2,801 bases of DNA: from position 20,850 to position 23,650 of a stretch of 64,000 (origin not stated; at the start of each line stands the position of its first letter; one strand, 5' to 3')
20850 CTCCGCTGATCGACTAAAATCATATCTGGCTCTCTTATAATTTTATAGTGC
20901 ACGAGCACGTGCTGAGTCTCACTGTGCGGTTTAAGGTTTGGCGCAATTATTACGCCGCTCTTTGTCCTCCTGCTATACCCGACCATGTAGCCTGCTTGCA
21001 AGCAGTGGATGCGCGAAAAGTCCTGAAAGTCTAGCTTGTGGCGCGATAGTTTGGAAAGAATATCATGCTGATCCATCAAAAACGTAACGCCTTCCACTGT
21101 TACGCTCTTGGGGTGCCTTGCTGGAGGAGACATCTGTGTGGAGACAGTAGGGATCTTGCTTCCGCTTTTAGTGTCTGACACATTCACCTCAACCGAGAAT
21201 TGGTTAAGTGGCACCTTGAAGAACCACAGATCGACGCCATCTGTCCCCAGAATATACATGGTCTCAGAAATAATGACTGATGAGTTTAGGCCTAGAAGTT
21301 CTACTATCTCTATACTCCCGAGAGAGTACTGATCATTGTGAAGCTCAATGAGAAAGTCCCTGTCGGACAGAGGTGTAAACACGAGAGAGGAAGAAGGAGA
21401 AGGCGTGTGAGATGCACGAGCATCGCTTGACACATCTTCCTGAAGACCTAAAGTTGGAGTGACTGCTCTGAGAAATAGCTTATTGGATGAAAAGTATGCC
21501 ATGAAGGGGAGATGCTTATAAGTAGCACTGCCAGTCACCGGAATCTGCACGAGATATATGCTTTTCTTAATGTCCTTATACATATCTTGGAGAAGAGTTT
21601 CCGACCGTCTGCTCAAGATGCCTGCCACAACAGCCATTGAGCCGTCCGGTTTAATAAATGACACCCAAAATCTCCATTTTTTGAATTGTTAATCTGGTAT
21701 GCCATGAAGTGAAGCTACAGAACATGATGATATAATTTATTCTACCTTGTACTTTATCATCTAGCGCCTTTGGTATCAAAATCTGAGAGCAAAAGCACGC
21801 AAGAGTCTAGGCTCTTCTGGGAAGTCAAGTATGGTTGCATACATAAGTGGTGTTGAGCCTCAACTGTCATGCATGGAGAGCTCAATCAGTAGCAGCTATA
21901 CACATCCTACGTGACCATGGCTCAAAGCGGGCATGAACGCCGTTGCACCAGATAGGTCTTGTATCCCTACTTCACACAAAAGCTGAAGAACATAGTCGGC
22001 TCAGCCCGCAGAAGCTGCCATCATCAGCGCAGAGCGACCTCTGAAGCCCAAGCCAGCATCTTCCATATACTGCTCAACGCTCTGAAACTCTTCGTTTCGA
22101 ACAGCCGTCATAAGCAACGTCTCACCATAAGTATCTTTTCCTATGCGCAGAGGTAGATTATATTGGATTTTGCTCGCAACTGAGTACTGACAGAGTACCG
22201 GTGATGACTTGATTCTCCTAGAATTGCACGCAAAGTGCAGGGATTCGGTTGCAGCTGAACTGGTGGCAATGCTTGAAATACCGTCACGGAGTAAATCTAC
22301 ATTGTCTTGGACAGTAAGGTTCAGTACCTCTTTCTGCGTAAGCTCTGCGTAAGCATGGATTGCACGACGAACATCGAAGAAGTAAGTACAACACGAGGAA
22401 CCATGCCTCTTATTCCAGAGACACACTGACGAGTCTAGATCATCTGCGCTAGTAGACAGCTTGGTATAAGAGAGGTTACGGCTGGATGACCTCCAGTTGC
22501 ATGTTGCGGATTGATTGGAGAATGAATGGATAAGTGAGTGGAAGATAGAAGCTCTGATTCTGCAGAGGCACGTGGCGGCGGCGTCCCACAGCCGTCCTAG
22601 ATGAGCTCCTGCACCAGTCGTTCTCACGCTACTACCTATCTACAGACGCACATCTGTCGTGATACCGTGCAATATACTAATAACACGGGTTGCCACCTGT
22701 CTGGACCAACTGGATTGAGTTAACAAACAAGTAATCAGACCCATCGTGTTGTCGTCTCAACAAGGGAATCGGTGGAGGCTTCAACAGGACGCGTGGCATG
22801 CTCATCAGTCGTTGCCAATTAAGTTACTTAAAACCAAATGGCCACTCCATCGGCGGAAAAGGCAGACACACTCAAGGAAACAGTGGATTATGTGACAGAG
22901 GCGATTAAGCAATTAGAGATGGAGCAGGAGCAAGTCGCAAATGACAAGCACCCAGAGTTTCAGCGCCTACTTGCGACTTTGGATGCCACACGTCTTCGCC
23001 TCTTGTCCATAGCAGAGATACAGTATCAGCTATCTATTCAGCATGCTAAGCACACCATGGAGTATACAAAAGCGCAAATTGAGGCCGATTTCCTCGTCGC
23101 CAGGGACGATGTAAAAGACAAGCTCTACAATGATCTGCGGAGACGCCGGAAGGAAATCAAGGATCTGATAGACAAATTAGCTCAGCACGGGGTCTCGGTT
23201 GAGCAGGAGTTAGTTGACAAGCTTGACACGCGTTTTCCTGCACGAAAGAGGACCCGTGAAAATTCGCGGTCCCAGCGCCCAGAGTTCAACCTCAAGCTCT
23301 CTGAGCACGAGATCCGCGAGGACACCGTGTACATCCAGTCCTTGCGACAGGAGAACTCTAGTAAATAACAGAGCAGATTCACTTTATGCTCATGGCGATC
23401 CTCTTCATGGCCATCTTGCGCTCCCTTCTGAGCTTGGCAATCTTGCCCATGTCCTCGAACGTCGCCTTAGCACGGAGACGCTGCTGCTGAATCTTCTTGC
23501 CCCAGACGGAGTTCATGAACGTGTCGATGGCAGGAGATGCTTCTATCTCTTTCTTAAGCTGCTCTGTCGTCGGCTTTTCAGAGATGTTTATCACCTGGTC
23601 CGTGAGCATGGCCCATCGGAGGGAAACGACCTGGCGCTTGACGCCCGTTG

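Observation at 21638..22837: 1.2-kb ATG-ORF-poor interval containing a decayed ankyrin-repeat gene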

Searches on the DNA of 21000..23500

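Call 15: search_rna_families(source=window, start=21000, end=23500, threshold=evalue, max_evalue=1)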
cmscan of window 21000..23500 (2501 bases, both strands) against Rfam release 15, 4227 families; matches with E-value up to 1: 0.
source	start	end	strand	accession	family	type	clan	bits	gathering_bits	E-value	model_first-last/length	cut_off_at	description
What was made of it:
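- No Rfam family matches at E<=1 in 21000-23500 (call 15).
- Tried and rejected: Rfam scan of 21000-23500 at E<=1 (call 15).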

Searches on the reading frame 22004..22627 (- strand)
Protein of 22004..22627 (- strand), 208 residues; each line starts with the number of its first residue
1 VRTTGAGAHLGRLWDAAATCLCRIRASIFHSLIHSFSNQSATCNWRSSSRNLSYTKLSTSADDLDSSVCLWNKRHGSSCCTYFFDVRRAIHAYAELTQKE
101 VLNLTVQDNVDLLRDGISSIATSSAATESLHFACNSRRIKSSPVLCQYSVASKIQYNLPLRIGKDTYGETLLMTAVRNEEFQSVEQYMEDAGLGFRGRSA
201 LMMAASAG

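Call 54: search_protein_representatives(protein=window:22004-22627:-)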
Query: 208 residues. Proteins with E-value up to 0.001 (for the whole library): 4; up to 1e-10: 1; up to 1e-30: 1. The best 4 are listed.
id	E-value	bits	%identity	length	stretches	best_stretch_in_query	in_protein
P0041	1.7e-69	249.7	83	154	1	13-172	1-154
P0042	8.4e-07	45.2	27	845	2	98-208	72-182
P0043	9.2e-07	45.1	34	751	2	106-208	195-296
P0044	9.1e-05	38.6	37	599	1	113-208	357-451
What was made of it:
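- Tried and rejected: Exhaustive representative search with the 208-aa ORF (call 54).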

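Call 56: search_protein_families(library=pfam, max_evalue=0.01, proteins=[P0042, P0043, P0044])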
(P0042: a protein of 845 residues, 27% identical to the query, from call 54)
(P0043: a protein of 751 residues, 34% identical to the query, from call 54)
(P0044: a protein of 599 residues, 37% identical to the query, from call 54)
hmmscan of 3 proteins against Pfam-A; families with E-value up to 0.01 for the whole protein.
P0042 (845 aa): 6 families
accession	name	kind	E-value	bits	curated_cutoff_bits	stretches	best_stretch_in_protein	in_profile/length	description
PF12796.13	Ank_2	-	3.7e-82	271.4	27.3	6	685-766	1-83/90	Ankyrin repeats (3 copies)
PF00023.36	Ank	-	6.8e-55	180.4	21.1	6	711-739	1-29/33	Ankyrin repeat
PF13606.12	Ank_3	-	9.8e-34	111.5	22.3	0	742-764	1-23/30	Ankyrin repeat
PF13637.12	Ank_4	-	4.5e-32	109.8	22.7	2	537-582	2-50/50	Ankyrin repeats (many copies)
PF13857.12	Ank_5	-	6.1e-31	106.6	27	0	775-812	17-56/56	Ankyrin repeats (many copies)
PF24521.3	Ank_KRIT1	-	3.3e-11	43.5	80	0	744-820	47-133/149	KRIT1 ankyrin-repeats domain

P0043 (751 aa): 9 families
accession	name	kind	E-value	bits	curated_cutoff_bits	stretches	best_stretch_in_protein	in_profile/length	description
PF12796.13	Ank_2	-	2.3e-53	179.2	27.3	7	308-366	22-81/90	Ankyrin repeats (3 copies)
PF00023.36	Ank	-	2e-33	113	21.1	2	315-338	2-25/33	Ankyrin repeat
PF13637.12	Ank_4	-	1.7e-26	92.1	22.7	1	289-335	1-50/50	Ankyrin repeats (many copies)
PF13606.12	Ank_3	-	2e-24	83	22.3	1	285-308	2-24/30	Ankyrin repeat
PF13857.12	Ank_5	-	1.6e-22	79.7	27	2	309-349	10-53/56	Ankyrin repeats (many copies)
PF00069.31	Pkinase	-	1.4e-20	74.2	31.7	1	1-164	77-257/263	Protein kinase domain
PF07714.23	PK_Tyr_Ser-Thr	-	2.2e-11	44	23.1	1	1-164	80-254/258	Protein tyrosine and serine/threonine kinase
PF24521.3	Ank_KRIT1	-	0.00086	19.5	80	0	288-342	21-73/149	KRIT1 ankyrin-repeats domain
PF14531.12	Kinase-like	-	0.0037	17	25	0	33-154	152-285/289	Kinase-like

P0044 (599 aa): 8 families
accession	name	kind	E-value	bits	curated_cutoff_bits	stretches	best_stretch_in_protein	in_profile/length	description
PF00069.31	Pkinase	-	2.6e-33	116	31.7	1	19-262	6-259/263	Protein kinase domain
PF12796.13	Ank_2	-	3.8e-31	108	27.3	3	415-490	1-80/90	Ankyrin repeats (3 copies)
PF00023.36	Ank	-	3.4e-21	74.6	21.1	2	439-462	1-23/33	Ankyrin repeat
PF07714.23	PK_Tyr_Ser-Thr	-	1.6e-19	70.6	23.1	1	21-262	8-256/258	Protein tyrosine and serine/threonine kinase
PF13637.12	Ank_4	-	4e-19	68.7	22.7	1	474-520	1-50/50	Ankyrin repeats (many copies)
PF13606.12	Ank_3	-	1.3e-15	56.2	22.3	0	499-521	1-23/30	Ankyrin repeat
PF13857.12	Ank_5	-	1.3e-13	51.3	27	1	469-504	15-53/56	Ankyrin repeats (many copies)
PF24521.3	Ank_KRIT1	-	0.00016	21.9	80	0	411-461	18-67/149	KRIT1 ankyrin-repeats domain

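Call 58: find_encoding_contigs(protein=P0042, flank=6000, max_places=4)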
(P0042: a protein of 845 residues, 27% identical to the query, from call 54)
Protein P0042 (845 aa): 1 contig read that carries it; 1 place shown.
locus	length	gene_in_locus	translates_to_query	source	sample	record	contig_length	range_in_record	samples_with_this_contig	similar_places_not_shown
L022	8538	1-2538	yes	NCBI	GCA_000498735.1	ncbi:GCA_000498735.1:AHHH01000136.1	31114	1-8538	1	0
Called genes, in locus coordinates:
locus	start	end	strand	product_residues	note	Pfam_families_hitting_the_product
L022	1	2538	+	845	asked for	PF26344:YuzC (faint), PF13606:Ank_3 (faint), PF13857:Ank_5 (faint), PF12796:Ank_2, PF13637:Ank_4 (weak), PF12796:Ank_2, PF00023:Ank (weak), PF12796:Ank_2 (weak), +1 more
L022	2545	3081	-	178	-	-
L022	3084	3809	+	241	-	-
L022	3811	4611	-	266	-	PF07974:EGF_2 (faint), PF23106:EGF_Teneurin (weak)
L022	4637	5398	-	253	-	PF09668:Asp_protease, PF13650:Asp_protease_2, PF13975:gag-asp_proteas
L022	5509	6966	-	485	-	PF13857:Ank_5 (faint), PF00023:Ank (faint), PF12796:Ank_2, PF13637:Ank_4, PF12796:Ank_2, PF13637:Ank_4 (weak), PF12796:Ank_2, PF13920:zf-C3HC4_3, +2 more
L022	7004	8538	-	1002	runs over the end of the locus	PF00515:TPR_1 (faint)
